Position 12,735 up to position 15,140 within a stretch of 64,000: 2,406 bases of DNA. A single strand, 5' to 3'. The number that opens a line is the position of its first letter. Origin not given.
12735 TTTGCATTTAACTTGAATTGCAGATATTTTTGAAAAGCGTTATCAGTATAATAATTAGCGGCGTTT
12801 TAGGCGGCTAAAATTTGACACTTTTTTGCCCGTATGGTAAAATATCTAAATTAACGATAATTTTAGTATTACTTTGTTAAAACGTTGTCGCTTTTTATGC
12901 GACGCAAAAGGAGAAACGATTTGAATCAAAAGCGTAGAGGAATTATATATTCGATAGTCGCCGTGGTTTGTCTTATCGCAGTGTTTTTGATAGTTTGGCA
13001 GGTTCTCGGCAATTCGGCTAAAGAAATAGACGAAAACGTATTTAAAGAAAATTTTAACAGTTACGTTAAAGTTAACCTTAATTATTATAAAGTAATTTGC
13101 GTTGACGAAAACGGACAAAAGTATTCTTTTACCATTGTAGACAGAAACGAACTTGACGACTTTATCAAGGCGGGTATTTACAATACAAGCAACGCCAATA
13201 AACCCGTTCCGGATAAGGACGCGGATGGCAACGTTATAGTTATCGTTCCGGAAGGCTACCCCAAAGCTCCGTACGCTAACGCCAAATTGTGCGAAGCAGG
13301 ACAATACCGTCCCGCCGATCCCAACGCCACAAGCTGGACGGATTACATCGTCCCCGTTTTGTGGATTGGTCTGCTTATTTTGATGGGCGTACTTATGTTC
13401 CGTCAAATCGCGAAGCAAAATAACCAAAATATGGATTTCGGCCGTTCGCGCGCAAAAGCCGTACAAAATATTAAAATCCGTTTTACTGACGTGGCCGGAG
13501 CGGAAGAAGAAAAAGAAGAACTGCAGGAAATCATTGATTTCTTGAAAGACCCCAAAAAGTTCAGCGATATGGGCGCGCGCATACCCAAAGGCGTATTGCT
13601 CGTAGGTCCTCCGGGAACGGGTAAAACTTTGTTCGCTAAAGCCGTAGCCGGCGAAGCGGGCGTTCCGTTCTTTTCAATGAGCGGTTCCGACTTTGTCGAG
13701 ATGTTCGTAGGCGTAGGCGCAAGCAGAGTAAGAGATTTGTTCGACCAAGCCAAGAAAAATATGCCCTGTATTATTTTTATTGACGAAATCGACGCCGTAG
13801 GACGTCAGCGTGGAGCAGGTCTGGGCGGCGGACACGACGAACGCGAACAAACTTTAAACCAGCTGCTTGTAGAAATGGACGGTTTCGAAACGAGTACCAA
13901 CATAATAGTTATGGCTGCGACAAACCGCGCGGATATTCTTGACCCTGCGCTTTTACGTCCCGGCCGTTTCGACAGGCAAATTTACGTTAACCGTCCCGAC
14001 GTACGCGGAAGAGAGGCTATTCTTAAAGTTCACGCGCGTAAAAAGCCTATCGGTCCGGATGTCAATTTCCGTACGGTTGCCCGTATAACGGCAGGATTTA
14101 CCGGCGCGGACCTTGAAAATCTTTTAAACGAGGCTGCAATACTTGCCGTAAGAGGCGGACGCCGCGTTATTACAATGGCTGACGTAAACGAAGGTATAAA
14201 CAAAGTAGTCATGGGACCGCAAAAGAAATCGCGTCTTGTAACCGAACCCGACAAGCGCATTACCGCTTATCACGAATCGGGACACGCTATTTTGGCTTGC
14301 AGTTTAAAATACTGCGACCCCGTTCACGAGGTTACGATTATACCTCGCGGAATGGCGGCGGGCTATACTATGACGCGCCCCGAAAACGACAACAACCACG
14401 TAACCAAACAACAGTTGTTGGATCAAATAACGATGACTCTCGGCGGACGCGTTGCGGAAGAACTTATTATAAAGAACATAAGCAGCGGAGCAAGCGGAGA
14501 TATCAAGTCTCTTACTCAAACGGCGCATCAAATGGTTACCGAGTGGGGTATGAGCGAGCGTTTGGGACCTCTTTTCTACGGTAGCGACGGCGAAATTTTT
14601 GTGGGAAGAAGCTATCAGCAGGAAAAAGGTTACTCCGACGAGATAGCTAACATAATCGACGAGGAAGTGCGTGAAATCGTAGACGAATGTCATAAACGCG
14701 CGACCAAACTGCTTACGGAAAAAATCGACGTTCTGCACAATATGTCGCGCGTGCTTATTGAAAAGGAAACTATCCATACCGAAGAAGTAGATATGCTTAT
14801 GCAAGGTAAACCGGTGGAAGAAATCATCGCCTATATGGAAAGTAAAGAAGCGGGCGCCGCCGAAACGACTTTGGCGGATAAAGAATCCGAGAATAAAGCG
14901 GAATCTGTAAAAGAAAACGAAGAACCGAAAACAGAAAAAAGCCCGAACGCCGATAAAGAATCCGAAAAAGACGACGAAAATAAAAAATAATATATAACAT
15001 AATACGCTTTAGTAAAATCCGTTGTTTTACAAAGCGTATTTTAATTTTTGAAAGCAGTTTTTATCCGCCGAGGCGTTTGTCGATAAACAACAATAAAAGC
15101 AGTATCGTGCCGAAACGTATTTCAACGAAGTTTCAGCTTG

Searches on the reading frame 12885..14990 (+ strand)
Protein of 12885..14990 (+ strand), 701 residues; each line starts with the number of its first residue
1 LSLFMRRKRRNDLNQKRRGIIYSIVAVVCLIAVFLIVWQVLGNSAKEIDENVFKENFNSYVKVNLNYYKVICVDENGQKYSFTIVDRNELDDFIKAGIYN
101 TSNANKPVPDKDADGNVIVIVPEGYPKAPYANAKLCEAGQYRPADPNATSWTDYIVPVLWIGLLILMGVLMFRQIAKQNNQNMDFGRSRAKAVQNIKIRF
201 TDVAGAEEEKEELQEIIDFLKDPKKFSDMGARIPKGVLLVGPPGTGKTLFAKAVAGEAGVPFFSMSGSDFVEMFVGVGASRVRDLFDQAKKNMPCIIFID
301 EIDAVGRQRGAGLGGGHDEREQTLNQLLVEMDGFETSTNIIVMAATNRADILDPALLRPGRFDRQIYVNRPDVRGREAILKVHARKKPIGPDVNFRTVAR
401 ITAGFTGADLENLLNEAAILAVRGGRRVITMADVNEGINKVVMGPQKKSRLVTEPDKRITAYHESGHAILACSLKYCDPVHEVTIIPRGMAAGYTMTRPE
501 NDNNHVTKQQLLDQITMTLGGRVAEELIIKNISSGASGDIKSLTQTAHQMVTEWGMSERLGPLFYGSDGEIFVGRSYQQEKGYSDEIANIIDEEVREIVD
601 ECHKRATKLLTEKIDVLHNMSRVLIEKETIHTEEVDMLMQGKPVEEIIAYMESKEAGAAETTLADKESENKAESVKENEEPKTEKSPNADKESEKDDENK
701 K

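Call 20: search_protein_families(library=pfam, proteins=[window:12885-14990:+], max_evalue=0.00001)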
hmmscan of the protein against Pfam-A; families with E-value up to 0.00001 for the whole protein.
window:12885-14990:+ (701 aa): 3 families
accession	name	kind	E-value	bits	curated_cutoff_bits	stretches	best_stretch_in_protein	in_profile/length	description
PF01434.24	Peptidase_M41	-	1.6e-67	227.5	29.9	1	451-636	2-189/191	Peptidase family M41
PF00004.35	AAA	-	3.6e-47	160.5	21.2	1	237-369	1-130/131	ATPase family associated with various cellular activities (AAA)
PF17862.7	AAA_lid_3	-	6.3e-14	51.6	27.2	1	392-435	1-44/45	AAA+ lid domain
